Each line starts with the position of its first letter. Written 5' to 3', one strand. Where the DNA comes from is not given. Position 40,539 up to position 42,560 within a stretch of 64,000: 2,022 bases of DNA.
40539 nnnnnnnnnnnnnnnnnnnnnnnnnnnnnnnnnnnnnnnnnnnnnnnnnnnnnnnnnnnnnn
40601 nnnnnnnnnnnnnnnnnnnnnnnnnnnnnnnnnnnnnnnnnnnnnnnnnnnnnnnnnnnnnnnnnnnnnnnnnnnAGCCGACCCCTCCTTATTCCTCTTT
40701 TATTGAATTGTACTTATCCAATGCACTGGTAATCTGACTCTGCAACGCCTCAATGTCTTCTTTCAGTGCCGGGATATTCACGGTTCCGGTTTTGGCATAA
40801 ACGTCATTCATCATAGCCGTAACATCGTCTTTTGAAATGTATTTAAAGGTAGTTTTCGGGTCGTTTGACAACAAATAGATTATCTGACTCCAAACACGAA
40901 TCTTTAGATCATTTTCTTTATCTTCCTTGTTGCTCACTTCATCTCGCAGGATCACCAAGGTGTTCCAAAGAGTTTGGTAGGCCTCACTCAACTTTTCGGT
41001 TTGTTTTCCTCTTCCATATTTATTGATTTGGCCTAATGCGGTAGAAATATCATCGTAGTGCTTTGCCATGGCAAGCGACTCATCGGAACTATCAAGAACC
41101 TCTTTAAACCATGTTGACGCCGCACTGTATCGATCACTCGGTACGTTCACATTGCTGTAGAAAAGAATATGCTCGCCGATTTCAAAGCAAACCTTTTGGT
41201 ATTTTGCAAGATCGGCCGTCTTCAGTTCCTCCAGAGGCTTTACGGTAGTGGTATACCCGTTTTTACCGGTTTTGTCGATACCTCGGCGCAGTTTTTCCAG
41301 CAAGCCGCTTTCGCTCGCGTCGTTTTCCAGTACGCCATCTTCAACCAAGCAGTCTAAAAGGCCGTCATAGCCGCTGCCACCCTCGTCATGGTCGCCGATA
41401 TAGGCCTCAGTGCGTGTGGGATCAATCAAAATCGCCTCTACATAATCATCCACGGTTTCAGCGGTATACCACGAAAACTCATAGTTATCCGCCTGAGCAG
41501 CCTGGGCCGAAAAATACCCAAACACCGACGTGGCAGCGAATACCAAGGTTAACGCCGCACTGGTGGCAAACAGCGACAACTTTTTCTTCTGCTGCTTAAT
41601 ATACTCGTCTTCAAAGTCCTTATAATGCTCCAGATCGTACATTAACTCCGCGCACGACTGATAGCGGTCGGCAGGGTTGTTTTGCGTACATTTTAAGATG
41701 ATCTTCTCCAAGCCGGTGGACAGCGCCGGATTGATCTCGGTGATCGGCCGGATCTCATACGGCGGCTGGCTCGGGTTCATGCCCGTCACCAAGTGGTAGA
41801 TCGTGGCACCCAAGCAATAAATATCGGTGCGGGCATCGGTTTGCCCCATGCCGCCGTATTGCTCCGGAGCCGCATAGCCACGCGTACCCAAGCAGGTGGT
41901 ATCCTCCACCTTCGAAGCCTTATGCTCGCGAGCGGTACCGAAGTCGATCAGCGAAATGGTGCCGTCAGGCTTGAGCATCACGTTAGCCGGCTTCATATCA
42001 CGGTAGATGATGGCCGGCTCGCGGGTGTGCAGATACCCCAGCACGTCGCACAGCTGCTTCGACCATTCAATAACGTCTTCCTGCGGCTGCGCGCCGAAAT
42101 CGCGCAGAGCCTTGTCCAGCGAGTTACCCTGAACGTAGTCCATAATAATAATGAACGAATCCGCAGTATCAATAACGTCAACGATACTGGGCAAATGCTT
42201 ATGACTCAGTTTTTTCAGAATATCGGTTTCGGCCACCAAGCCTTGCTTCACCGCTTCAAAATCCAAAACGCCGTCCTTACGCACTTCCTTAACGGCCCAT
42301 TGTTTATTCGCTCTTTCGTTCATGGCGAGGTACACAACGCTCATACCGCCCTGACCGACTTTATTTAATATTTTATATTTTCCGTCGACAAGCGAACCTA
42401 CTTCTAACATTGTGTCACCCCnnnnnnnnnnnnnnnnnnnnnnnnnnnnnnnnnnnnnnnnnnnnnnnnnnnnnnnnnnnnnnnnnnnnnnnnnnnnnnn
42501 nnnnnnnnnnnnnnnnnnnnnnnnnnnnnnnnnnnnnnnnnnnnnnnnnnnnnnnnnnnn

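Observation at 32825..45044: Operon linking a Hanks kinase, a PP2C and an FHA reader fused to an extracytoplasmic protease with a 2,320-aa Ig-repeat surface protein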

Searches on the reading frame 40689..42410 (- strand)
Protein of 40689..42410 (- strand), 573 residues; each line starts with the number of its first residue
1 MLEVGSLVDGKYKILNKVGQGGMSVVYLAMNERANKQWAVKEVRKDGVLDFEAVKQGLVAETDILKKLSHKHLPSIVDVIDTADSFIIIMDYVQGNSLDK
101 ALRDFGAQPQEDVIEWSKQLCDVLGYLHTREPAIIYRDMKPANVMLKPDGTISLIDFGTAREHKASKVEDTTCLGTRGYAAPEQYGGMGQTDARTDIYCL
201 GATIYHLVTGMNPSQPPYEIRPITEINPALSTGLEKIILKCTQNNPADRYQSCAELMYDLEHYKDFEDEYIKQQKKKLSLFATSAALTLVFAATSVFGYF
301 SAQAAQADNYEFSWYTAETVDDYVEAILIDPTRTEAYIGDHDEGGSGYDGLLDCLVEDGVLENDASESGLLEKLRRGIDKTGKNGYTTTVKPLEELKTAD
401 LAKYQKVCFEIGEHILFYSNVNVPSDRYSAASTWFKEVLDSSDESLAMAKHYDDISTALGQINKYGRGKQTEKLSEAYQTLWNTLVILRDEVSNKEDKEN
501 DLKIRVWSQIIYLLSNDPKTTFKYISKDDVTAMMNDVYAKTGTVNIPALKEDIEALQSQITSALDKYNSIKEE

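Call 4: search_protein_families(library=pfam, proteins=[window:40689-42410:-], max_evalue=0.01)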
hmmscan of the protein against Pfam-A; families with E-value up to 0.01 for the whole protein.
window:40689-42410:- (573 aa): 4 families
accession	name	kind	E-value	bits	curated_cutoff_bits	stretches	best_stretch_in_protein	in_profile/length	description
PF00069.31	Pkinase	-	1.5e-44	152.8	31.7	1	12-250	1-252/263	Protein kinase domain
PF07714.23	PK_Tyr_Ser-Thr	-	9.5e-24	84.5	23.1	1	14-249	3-248/258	Protein tyrosine and serine/threonine kinase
PF03109.22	ABC1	-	2.9e-05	23.8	22.9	1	65-167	124-221/244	ABC1 atypical kinase-like domain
PF01636.29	APH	-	0.0029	17.8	23.2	0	123-161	164-198/239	Phosphotransferase enzyme family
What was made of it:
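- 40689..42410 (-): Hanks Ser/Thr kinase (573 aa; TseD-like): kinase aa 1-270, TM ~279-300, all-alpha solenoid ectodomain aa 301-573. Pkinase 1.5e-44 (call 4).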

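Call 21: search_solved_structures(query=window:40689-42410:-, max_evalue=0.001)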
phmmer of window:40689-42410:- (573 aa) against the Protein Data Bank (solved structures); distinct sequences matched with E-value up to 0.001: 2288 (the best 60 are shown).
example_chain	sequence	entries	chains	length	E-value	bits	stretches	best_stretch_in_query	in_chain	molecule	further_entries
4eqm_A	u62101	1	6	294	4.1e-33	118.2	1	4-262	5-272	Protein kinase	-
9ymt_A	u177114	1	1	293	4.3e-33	118.1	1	4-262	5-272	Serine/Threonine Kinase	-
9ru3_A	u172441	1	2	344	3.1e-30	108.7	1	1-291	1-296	Serine/threonine-protein kinase StkP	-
9ruj_A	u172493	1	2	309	3.3e-30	108.6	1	1-262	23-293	Serine/threonine-protein kinase StkP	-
9ruk_A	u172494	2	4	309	1e-29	107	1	1-262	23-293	Serine/threonine-protein kinase StkP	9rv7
1mru_A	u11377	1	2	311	2.4e-28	102.5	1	8-266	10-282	Probable serine/threonine-protein kinase pknB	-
3f61_A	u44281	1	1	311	3e-28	102.1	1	8-266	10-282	Serine/threonine-protein kinase pknB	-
3ori_A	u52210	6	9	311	3.3e-28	102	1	8-266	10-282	Serine/threonine protein kinase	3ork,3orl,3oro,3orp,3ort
5u94_A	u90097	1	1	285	3.8e-28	101.8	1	8-262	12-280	Serine/threonine-protein kinase PknB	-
6i2p_A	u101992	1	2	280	4.3e-28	101.6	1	8-261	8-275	Serine/threonine-protein kinase PknB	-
6b2p_A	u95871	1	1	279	4.4e-28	101.6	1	9-261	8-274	Serine/threonine-protein kinase PknB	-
3f69_A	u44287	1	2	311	4.6e-28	101.6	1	8-266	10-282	Serine/threonine-protein kinase pknB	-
1o6y_A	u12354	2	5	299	5.4e-28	101.3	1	8-261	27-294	SERINE/THREONINE-PROTEIN KINASE PKNB | Probable serine/threonine-protein kinase pknB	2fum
7naa_A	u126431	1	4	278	1.3e-27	100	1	12-262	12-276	Non-specific serine/threonine protein kinase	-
3orm_A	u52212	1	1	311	2.1e-27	99.4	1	8-266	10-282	Serine/threonine protein kinase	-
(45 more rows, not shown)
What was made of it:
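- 40689..42410 (-): PrkC, StkP and PknB are the closest PDB sequences (call 21).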

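Call 34: search_protein_families(library=ncbifam, proteins=[window:40689-42410:-], max_evalue=0.01)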
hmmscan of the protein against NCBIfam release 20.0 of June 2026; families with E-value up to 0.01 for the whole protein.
window:40689-42410:- (573 aa): 17 families
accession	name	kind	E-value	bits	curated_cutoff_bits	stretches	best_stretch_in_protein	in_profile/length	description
NF033483.0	PknB_PASTA_kin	equivalog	5.4e-57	194.1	450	1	5-269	2-274/563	Stk1 family PASTA domain-containing Ser/Thr kinase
NF047741.1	antiphage_MADS6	equivalog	2.1e-37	129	460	2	2-130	487-610/612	methylation-associated defense system protein kinase MAD6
NF038150.1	lanthi_synth_IV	equivalog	9e-35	120.2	650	1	7-262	186-455/851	class IV lanthionine synthetase LanL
NF009651.0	PRK13184.1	equivalog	1.4e-27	96.1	839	1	11-273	3-300/932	serine/threonine-protein kinase PknD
NF052427.1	StpK7MSMEG_1200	equivalog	3.2e-25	88.7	900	1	10-259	7-264/601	serine/threonine protein kinase StpK7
NF033442.0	BREX_PglW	equivalog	1.7e-23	82.4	990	2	5-182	507-677/1391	BREX system serine/threonine kinase PglW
NF038151.1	lanthi_synth_III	equivalog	1e-18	67.1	575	1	26-213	236-428/833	class III lanthionine synthetase LanKC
NF053615.1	SerThrKinAfsKStmc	equivalog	1.2e-15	57.3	1300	1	10-213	13-212/809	protein serine/threonine kinase AfsK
TIGR03903.1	TOMM_kin_cyc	equivalog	9.4e-15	53.5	705.75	1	36-210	4-185/1267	TOMM system kinase/cyclase fusion protein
NF043056.1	T4SS_LegK1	equivalog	6.9e-10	38.1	550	1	54-204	121-280/516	Dot/Icm T4SS effector kinase LegK1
NF011463.0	PRK14879.1-4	equivalog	1e-09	38.1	188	1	20-162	25-162/237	Kae1-associated kinase Bud32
NF058632.1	SerThrKinPrkT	equivalog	1.4e-09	37.4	280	1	9-180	20-184/322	serine/threonine protein kinase PrkT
TIGR03724.2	arch_bud32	equivalog_domain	1.4e-08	34.5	125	1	31-164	14-135/193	KEOPS complex kinase/ATPase Bud32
NF011464.0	PRK14879.1-7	equivalog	3.1e-07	30.3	246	1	30-161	31-150/221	Kae1-associated kinase Bud32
NF011462.0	PRK14879.1-3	equivalog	2e-05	24.5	174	1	20-161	5-129/192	Kae1-associated kinase Bud32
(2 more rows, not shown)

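Call 57: find_homologous_proteins(query=window:40689-42410:-, max_evalue=1e-60)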
Query window:40689-42410:- (573 aa): 7999 proteins with E <= 1e-60 among 8000 candidates; the best 120 are listed.
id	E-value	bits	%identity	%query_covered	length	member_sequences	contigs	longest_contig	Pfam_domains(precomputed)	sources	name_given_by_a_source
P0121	0.0e+0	1239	100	96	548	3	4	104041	PF07714.24,PF00069.32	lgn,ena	-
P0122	6.7e-252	855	68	100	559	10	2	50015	PF07714.24,PF00069.32,PF03109.23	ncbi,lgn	-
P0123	8.1e-252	855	68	100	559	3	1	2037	PF07714.24,PF00069.32,PF03109.23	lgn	-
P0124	2.4e-250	850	68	100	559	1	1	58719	PF07714.24,PF00069.32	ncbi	-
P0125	9.4e-250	848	68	99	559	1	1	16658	PF07714.24,PF00069.32,PF03109.23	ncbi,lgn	-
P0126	2.7e-249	847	68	100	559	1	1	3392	PF07714.24,PF00069.32,PF03109.23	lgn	-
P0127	4.1e-248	843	68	99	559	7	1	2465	PF07714.24,PF00069.32,PF03109.23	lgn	-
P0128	9.2e-248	842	67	100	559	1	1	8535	PF07714.24,PF00069.32,PF03109.23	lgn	-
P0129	8.2e-246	835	68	100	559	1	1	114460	PF07714.24,PF00069.32,PF03109.23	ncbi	-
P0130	3.1e-245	833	67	100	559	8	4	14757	PF07714.24,PF00069.32,PF03109.23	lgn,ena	-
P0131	9.7e-241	818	66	100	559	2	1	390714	PF07714.24,PF00069.32,PF03109.23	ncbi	-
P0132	2.3e-240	817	67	100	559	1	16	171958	PF07714.24,PF00069.32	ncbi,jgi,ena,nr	ncbi:MAG: serine/threonine protein kinase [Ruminococcaceae bacterium]|nr:serine/threonine protein ki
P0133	1.2e-238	811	65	100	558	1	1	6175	PF07714.24,PF00069.32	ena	-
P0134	5.5e-238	809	65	100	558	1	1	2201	PF07714.24,PF00069.32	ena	-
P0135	1.4e-237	808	64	99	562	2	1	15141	PF07714.24,PF00069.32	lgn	-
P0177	1.7e-218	745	60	99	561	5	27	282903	PF07714.24,PF00069.32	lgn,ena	-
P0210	4.4e-216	737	60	100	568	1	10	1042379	PF07714.24,PF00069.32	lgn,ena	-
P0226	4.3e-215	734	61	98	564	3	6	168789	PF07714.24,PF00069.32,PF03109.23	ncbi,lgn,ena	-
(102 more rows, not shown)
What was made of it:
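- Tried and rejected: The full-length kinase worked (call 57).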

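Call 60: find_encoding_contigs(protein=P0210, flank=10000, max_places=1)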
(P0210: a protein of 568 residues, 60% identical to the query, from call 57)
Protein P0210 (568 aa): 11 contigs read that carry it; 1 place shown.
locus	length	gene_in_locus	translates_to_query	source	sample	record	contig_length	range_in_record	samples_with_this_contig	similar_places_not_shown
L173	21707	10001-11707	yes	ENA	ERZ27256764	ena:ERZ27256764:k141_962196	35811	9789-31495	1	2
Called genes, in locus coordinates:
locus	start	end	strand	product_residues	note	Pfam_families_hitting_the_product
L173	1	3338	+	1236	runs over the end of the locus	PF18960:DUF5702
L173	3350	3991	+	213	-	-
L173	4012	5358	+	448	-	-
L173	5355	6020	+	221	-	PF01478:Peptidase_A24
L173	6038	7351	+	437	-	PF14903:WG_beta_rep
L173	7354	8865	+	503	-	PF19909:DUF6382, PF16697:Yop-YscD_cpl (weak), PF00498:FHA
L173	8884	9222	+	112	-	-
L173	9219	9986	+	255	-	PF13672:PP2C_2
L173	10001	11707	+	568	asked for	PF00069:Pkinase, PF07714:PK_Tyr_Ser-Thr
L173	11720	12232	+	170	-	-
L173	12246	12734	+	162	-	-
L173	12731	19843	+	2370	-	PF19077:Big_13 (faint)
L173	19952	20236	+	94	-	PF20648:DUF6809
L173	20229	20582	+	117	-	-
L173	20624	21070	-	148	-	-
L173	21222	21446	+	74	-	-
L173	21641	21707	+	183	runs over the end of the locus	PF08281:Sigma70_r4_2, PF04545:Sigma70_r4 (weak)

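Call 61: find_encoding_contigs(protein=P0131, flank=10000, max_places=1)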
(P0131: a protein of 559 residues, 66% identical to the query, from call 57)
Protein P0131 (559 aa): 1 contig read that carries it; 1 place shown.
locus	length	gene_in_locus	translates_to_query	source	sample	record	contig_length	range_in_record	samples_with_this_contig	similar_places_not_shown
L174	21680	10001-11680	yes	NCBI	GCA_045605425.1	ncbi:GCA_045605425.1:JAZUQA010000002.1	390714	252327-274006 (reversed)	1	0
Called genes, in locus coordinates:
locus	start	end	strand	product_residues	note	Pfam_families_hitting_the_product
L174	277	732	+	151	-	-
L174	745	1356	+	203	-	PF22043:DUF6935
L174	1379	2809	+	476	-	-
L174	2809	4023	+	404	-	PF11738:DUF3298 (faint)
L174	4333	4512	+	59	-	PF04014:MazE_antitoxin (weak)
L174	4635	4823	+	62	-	-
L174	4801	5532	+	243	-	PF02661:Fic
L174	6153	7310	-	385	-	PF14659:Phage_int_SAM_3 (weak), PF00589:Phage_integrase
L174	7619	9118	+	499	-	-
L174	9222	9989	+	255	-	PF13672:PP2C_2 (weak)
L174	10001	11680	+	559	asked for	PF00069:Pkinase, PF07714:PK_Tyr_Ser-Thr, PF03109:ABC1 (faint)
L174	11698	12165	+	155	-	-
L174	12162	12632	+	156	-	-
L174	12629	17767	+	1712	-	PF19077:Big_13 (faint), PF07495:Y_Y_Y (faint), PF12245:Big_3_2 (faint)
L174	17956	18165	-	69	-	PF13683:rve_3, PF13333:rve_2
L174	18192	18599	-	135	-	PF00665:rve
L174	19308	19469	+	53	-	-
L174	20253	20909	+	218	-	-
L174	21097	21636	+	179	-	PF04014:MazE_antitoxin, PF15714:SpoVT_C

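Call 62: search_protein_families(library=pfam, proteins=[L174:7619-9118:+, L173:7354-8865:+, L173:6038-7351:+, L173:4012-5358:+, L173:3350-3991:+], max_evalue=0.01)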
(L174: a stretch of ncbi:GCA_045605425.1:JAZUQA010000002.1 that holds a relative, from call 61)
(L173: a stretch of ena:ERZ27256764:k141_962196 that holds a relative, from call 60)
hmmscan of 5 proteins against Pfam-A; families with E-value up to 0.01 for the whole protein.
L174:7619-9118:+ (499 aa): 5 families
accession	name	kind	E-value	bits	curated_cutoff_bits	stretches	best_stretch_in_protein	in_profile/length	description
PF13365.12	Trypsin_2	-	1.3e-25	91.3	27.6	1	69-250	1-144/144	Trypsin-like peptidase domain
PF00089.32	Trypsin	-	2e-14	54.4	20.6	1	69-257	27-201/220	Trypsin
PF00498.31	FHA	-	1.6e-13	51.3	20.7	1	424-490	2-66/67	FHA domain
PF16697.10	Yop-YscD_cpl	-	0.00022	21.9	33.2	1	415-496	11-89/94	Inner membrane component of T3SS, cytoplasmic domain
PF19167.5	DUF5849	-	0.0046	17.2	26.9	1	333-383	3-55/200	Family of unknown function (DUF5849)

L173:7354-8865:+ (503 aa): 3 families
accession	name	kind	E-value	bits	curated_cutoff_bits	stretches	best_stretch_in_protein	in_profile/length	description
PF19909.4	DUF6382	-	1.6e-19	70.6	26.7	1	7-161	2-155/163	Domain of unknown function (DUF6382)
PF00498.31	FHA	-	2.7e-12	47.4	20.7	1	426-493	1-66/67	FHA domain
PF16697.10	Yop-YscD_cpl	-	9.1e-07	29.5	33.2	1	417-493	10-83/94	Inner membrane component of T3SS, cytoplasmic domain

L173:6038-7351:+ (437 aa): 1 family
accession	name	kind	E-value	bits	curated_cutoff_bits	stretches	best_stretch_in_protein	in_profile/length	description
PF14903.11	WG_beta_rep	-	4.7e-33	113.3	25.6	5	358-390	3-35/35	WG containing repeat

L173:4012-5358:+ (448 aa): 0 families

L173:3350-3991:+ (213 aa): 1 family
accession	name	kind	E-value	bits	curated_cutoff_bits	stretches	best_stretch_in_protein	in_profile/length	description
PF14702.12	hGDE_central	-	0.0095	16.1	27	0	80-149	18-85/247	Central domain of human glycogen debranching enzyme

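Call 75: find_encoding_contigs(protein=P0177, flank=10000, max_places=1)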
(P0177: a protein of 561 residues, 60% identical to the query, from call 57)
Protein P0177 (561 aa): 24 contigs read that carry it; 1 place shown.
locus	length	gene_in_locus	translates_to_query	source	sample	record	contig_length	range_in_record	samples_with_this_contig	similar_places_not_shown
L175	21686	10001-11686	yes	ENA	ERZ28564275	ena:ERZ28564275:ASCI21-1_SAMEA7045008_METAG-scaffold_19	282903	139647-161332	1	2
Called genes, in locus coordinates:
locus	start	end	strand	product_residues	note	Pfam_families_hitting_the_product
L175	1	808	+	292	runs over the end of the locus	PF00482:T2SSF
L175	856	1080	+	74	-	PF16982:Flp1_like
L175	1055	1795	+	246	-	PF07811:TadE (faint)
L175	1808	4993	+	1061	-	PF18960:DUF5702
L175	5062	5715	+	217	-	-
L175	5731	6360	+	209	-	PF01478:Peptidase_A24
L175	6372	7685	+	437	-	PF14903:WG_beta_rep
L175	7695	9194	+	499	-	PF19909:DUF6382, PF00498:FHA, PF16697:Yop-YscD_cpl (weak)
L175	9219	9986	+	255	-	PF00481:PP2C (weak), PF13672:PP2C_2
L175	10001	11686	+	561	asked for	PF00069:Pkinase, PF07714:PK_Tyr_Ser-Thr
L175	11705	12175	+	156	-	-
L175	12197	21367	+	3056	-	PF19077:Big_13 (faint), PF26918:Ig_Eae (weak), PF02368:Big_2 (weak)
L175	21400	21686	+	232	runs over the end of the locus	PF00498:FHA, PF13828:DUF4190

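Call 76: find_encoding_contigs(protein=P0226, flank=10000, max_places=1)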
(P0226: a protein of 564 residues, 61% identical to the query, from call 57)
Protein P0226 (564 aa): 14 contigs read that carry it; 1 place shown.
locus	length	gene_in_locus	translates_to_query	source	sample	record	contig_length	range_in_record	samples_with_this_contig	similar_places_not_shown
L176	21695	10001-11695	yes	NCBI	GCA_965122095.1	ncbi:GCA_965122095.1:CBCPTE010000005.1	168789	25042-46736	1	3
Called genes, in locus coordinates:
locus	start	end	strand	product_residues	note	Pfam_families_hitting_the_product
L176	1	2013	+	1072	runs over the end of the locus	PF18960:DUF5702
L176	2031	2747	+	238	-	PF13306:LRR_5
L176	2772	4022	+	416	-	-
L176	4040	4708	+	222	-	PF01478:Peptidase_A24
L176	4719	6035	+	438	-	PF14903:WG_beta_rep (weak)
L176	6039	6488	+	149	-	-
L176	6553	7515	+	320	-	-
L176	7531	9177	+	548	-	PF19909:DUF6382, PF16697:Yop-YscD_cpl (faint), PF00498:FHA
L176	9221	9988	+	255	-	PF13672:PP2C_2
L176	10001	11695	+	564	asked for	PF00069:Pkinase, PF07714:PK_Tyr_Ser-Thr, PF03109:ABC1 (weak)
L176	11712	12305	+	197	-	-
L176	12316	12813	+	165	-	-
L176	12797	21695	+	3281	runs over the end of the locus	PF12245:Big_3_2 (faint), PF13620:CarboxypepD_reg, PF26182:Ig_NUP210_5th (faint), PF02368:Big_2 (weak), PF26918:Ig_Eae (weak)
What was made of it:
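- The same core sits next to Tad-pilus genes in L173, L175 and L176 (calls 60, 75, 76), so it is not tied to one machine. Protease-less variants of the module exist (calls 60, 75, 76).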

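Call 88: search_protein_families(library=padloc, proteins=[window:40689-42410:-], max_evalue=0.001)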
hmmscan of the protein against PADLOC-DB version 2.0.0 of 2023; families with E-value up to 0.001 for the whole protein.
window:40689-42410:- (573 aa): 34 families (the best 25 are shown)
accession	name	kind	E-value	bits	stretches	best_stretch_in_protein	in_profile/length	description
PDLC04042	PD-T4-6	-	1.2e-54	184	1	6-268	5-277/292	-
PDLC04138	mad6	-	6.5e-54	181.9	1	8-276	49-326/659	mads_6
PDLC04047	PD-T4-6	-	1.7e-53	179.8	1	1-270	1-279/327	-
PDLC04060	PD-T4-6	-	3e-52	176.1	1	5-277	3-283/486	-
PDLC04054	PD-T4-6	-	1.3e-49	167.5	1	3-259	4-269/347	-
PDLC04057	PD-T4-6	-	3e-47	159.6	1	4-265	2-272/443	-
PDLC04053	PD-T4-6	-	4.1e-47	159.1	1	8-268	7-276/311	-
PDLC04048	PD-T4-6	-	2e-44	150.4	1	1-264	1-273/354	-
PDLC04044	PD-T4-6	-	5.3e-43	145.6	1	7-275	29-304/372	-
PDLC04061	PD-T4-6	-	7.3e-43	145.8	1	5-266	11-286/510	-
PDLC04043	PD-T4-6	-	9.3e-43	144.9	1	8-262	13-276/452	-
PDLC04052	PD-T4-6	-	9.7e-42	141.8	1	8-280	7-293/496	-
PDLC04045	PD-T4-6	-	1.2e-41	140.9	1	6-268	29-303/350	-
PDLC04055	PD-T4-6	-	2.7e-37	126.7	1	7-265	67-337/496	-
PDLC04064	PD-T4-6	-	3.1e-37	126.4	1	10-263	20-280/369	-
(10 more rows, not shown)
